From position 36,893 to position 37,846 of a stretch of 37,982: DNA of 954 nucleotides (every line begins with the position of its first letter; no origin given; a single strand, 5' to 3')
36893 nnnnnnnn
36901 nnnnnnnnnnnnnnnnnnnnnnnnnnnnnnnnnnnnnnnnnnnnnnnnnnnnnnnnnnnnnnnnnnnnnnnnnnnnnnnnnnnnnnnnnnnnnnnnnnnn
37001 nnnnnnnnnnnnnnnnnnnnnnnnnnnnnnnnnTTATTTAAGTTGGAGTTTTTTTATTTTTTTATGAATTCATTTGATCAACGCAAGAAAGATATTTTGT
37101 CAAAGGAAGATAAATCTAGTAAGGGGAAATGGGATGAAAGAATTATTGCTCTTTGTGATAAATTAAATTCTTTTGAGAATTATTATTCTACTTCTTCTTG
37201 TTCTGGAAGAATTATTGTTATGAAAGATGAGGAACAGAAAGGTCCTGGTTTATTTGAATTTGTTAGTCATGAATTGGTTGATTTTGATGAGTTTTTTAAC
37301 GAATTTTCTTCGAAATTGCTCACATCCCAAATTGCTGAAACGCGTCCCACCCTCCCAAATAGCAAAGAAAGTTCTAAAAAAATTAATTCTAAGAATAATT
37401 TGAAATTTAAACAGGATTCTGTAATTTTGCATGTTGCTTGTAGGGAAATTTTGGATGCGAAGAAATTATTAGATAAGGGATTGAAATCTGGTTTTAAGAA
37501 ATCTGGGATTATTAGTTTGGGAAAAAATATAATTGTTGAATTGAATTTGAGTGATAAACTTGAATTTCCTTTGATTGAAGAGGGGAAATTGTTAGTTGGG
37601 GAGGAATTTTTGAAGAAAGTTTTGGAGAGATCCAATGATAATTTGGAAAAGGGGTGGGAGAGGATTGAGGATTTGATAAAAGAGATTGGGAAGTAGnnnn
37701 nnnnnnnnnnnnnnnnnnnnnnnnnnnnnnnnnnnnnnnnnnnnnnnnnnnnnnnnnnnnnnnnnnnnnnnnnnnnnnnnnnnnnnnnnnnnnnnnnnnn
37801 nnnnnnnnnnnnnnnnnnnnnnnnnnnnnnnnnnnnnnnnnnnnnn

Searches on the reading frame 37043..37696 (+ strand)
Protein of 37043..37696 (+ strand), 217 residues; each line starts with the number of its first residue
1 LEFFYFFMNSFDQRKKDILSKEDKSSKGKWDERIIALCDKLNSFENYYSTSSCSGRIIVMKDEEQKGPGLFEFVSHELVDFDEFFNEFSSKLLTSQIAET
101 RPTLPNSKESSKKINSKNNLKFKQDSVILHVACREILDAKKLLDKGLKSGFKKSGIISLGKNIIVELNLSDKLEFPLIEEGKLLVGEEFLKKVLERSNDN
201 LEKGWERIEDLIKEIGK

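Call 49: search_protein_families(library=pfam, proteins=[window:37043-37696:+], max_evalue=0.001)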
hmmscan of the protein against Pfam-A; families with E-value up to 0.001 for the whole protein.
window:37043-37696:+ (217 aa): 1 family
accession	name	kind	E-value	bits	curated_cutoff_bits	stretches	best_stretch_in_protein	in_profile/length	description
PF02676.19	TYW3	-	8.4e-45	153.1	27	1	13-215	1-209/211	Methyltransferase TYW3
